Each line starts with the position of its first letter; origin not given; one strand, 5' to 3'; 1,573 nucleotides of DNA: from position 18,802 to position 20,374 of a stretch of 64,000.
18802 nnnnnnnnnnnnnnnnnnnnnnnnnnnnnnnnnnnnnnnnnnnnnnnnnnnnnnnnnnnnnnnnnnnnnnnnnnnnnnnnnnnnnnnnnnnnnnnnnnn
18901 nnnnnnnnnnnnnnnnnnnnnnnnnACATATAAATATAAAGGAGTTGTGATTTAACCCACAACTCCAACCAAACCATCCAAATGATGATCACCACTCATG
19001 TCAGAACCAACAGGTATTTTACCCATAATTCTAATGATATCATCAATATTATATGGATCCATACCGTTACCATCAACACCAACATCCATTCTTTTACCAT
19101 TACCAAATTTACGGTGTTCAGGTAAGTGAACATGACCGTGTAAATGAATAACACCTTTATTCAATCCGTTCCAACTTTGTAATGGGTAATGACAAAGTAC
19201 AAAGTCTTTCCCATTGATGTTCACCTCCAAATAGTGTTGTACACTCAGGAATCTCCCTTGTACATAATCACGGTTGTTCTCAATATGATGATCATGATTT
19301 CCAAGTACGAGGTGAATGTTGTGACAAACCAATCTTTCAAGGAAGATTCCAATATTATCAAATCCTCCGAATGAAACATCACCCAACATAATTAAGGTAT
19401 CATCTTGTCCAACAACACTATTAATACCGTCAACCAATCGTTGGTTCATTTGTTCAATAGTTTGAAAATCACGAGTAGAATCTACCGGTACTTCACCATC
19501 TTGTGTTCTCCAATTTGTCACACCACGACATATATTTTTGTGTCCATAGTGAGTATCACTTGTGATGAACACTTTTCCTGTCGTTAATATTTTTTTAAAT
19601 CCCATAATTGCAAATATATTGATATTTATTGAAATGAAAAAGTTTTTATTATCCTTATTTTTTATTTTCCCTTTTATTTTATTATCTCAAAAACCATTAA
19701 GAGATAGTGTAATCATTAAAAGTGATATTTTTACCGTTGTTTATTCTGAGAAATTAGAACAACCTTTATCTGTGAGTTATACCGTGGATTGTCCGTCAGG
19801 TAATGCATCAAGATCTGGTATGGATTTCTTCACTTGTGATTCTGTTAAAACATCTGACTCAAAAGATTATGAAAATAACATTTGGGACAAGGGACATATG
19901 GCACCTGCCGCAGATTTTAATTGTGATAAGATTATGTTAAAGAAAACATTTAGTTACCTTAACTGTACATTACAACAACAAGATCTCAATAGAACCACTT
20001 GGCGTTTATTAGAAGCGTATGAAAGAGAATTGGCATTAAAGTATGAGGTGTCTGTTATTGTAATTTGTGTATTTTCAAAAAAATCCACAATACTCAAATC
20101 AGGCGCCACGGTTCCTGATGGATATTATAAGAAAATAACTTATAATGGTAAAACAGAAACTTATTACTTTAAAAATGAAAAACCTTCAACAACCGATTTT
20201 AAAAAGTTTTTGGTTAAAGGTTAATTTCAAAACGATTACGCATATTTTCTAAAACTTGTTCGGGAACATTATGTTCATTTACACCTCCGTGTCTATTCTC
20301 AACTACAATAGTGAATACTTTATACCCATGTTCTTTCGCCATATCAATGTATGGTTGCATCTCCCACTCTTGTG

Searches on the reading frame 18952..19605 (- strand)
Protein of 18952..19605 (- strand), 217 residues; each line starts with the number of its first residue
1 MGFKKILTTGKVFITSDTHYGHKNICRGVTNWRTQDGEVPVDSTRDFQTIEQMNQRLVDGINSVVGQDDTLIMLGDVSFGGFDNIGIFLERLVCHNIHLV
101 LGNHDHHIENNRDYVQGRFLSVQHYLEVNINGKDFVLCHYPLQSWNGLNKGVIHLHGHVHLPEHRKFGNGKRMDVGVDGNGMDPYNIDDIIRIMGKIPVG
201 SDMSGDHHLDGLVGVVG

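Call 8: search_protein_families(library=pfam, proteins=[window:18952-19605:-], max_evalue=0.01)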
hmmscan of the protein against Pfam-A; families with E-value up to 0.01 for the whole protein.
window:18952-19605:- (217 aa): 1 family
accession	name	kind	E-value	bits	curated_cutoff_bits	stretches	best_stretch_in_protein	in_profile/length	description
PF00149.33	Metallophos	-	1.2e-06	29.6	21.5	1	11-166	2-125/191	Calcineurin-like phosphoesterase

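Call 9: search_protein_families(library=phrogs, proteins=[window:18952-19605:-], max_evalue=0.001)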
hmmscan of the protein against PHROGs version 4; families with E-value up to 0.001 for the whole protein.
window:18952-19605:- (217 aa): 1 family
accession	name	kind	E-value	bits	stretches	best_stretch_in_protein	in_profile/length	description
phrog_547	-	other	1.1e-46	159.9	1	5-198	24-203/245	phosphoesterase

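Call 17: search_solved_structures(query=window:18952-19605:-, max_evalue=1, show_alignments=2)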
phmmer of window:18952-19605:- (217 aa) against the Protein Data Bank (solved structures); distinct sequences matched with E-value up to 1: 1.
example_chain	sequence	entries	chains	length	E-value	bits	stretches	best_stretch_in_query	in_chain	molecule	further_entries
1xm7_A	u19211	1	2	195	0.027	17.6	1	60-143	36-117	hypothetical protein aq_1665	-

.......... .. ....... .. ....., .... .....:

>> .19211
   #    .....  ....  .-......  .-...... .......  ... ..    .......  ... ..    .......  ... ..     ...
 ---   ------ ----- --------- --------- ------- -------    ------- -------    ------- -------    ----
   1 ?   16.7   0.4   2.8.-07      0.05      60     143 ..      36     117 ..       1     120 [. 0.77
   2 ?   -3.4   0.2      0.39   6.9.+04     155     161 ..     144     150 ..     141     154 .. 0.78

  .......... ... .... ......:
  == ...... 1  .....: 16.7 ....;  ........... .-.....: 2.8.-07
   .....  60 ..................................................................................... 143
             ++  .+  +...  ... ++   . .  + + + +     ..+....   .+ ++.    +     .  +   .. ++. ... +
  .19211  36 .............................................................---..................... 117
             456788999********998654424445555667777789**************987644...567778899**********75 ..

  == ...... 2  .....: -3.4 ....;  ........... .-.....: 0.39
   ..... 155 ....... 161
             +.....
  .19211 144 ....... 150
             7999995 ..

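Call 28: search_dna_similar(query=window:18952-19605:-, collection=phages, mode=protein, max_rows=30, max_evalue=0.001)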
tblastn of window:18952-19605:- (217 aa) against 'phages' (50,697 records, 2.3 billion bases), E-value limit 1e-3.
Records with a match: 1713; places in all: 1715; records where one place covers at least 80% of the query: 1046.
Best place of each record, by identity: <60% 1713.
By first word of the organism name: Vibrio 381; Escherichia 275; Pseudomonas 182; Staphylococcus 120; Enterococcus 75; Salmonella 73; Klebsiella 69; Mycobacterium 59; Listeria 58; Bacillus 57; and 62 more.
By host as written in the record: - 430; Escherichia coli 88; Pseudomonas aeruginosa 51; Listeria monocytogenes 47; Staphylococcus aureus 39; Vibrio harveyi BAA-1116 36; Mycobacterium smegmatis mc2 155 35; Escherichia coli K-12 MG1655 30; and 369 more.
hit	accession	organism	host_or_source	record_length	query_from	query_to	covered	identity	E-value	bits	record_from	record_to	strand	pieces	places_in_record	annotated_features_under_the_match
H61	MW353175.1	Flavobacterium phage vB_FspM_immuto_2-6A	Flavobacterium sp. LMO8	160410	3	208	95%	50.7%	3e-62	214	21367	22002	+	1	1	calcineurin-like phosphoesterase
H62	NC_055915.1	Flavobacterium phage vB_FspM_immuto_2-6A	Flavobacterium sp. LMO8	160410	3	208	95%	50.7%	3e-62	214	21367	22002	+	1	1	phosphoesterase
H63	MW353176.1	Flavobacterium phage vB_FspM_immuto_3-5A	Flavobacterium sp. LMO8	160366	3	208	95%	50.2%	8e-62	213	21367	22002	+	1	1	calcineurin-like phosphoesterase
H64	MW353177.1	Flavobacterium phage vB_FspM_immuto_13-6C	Flavobacterium sp. LMO8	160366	3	208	95%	50.2%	8e-62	213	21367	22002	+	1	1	calcineurin-like phosphoesterase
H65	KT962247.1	Cellulophaga phage phi17:2_18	Cellulophaga baltica #18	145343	12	208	91%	41.1%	1e-35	138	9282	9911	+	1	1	metallophosphatase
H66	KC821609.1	Cellulophaga phage phi17:2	Cellulophaga baltica #17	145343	12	208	91%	41.1%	1e-35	138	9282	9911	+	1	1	metallophosphatase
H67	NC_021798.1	Cellulophaga phage phi17:2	Cellulophaga baltica #17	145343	12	208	91%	41.1%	1e-35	138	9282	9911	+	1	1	phosphoesterase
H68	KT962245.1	Cellulophaga phage phi4:1_13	Cellulophaga baltica #13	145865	12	208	91%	41.1%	1e-35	138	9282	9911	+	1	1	metallophosphatase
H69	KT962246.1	Cellulophaga phage phi4:1_18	Cellulophaga baltica #18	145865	12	208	91%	41.1%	1e-35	138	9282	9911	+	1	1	metallophosphatase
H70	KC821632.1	Cellulophaga phage phi4:1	Cellulophaga baltica #4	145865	12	208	91%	41.1%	1e-35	138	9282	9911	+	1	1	metallophosphatase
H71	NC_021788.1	Cellulophaga phage phi4:1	Cellulophaga baltica #4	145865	12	208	91%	41.1%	1e-35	138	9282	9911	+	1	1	phosphoesterase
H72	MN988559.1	Rhizobium phage RHph_TM39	R. phaseoli S20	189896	1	216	100%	37.3%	4e-26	110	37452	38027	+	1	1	putative metallophosphatase protein | hypothetical protein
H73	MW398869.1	Vibrio phage VPG01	Vibrio parahaemolyticus FORC023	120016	5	208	94%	34.8%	3e-23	102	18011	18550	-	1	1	phosphohydrolase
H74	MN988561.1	Rhizobium phage RHph_TM61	R. etli NXC12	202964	45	216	79%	41.0%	4e-25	107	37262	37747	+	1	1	putative metallophosphatase protein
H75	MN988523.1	Rhizobium phage RHph_TM2_3B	Rhizobium phaseoli T2_3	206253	45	216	79%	41.0%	4e-25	107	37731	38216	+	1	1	putative metallophosphatase protein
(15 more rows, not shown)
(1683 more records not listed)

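Call 31: get_annotated_region(hit=H61, flank=12000)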
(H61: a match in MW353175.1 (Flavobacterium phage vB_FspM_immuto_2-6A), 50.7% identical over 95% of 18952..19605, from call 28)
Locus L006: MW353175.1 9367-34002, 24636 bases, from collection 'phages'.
description: Flavobacterium phage vB_FspM_immuto_2-6A, complete genome.
organism: Flavobacterium phage vB_FspM_immuto_2-6A (NCBI taxid 2801477)
taxonomy: Viruses; Duplodnaviria; Heunggongvirae; Uroviricota; Caudoviricetes; Immutovirus; Immutovirus immuto
host: Flavobacterium sp. LMO8; source: Baltic Sea mesocosm; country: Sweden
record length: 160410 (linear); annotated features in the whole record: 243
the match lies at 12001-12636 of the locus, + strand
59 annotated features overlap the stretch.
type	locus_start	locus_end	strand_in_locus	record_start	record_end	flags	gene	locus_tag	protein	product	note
CDS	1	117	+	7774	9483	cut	-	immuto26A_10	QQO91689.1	ribonucleotide reductase, alpha subunit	Ribonucleotide reductase, alpha subunit, NrdA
CDS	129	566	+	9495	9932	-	-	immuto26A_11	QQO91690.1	endonuclease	Endonuclease related to archaeal Holliday junction resolvase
CDS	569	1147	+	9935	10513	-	-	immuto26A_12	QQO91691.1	DNA/RNA endonuclease G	DNA/RNA endonuclease G, NUC1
CDS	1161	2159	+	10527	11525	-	-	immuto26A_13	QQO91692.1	lectin C-type domain-containing protein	-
CDS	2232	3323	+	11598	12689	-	-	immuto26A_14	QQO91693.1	hypothetical protein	-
CDS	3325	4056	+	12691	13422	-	-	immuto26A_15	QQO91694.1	cohesin domain-containing protein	-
CDS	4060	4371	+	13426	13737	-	-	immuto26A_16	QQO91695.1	hypothetical protein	-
CDS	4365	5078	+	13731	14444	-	-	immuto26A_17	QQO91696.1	hypothetical protein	-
CDS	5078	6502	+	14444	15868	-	-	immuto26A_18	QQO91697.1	hypothetical protein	-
CDS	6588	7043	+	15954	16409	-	-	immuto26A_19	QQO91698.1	hypothetical protein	-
CDS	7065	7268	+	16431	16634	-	-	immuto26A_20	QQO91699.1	hypothetical protein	-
CDS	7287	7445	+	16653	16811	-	-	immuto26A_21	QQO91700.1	hypothetical protein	-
CDS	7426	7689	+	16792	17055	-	-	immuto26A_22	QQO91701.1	thioredoxin domain-containing protein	-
CDS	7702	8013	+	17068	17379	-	-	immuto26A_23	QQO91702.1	hypothetical protein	-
CDS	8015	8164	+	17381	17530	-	-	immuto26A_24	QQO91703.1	hypothetical protein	-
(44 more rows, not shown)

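Call 95: search_protein_families(library=ncbifam, proteins=[window:18952-19605:-], max_evalue=0.01)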
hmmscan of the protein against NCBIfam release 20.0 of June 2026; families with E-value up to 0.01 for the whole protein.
window:18952-19605:- (217 aa): 0 families

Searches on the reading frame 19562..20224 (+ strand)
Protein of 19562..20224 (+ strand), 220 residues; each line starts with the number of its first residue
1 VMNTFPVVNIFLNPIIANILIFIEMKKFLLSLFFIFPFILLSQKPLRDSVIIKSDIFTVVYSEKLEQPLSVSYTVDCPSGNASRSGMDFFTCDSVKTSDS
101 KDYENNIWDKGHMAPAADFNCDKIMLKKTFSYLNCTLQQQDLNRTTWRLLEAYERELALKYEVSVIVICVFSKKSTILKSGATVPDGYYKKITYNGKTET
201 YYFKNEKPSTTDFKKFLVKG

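Call 22: search_protein_families(library=pfam, proteins=[window:19562-20224:+], max_evalue=0.01)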
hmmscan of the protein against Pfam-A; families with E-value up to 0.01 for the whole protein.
window:19562-20224:+ (220 aa): 1 family
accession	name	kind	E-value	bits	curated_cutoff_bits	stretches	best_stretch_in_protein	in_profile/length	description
PF01223.29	Endonuclease_NS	-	7.7e-24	85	23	1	51-216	18-201/223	DNA/RNA non-specific endonuclease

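Call 90: find_related_loci(query=window:19634-20224:+, collection=genome_contigs, flank=2000)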
Query window:19634-20224:+ (196 aa) in genome_contigs; peptide patterns used: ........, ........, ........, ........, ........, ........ (x = any residue, [..] = any of these).
506 stretches matched a pattern, but none encodes a relative of the query by tblastn (E <= 1e-3).
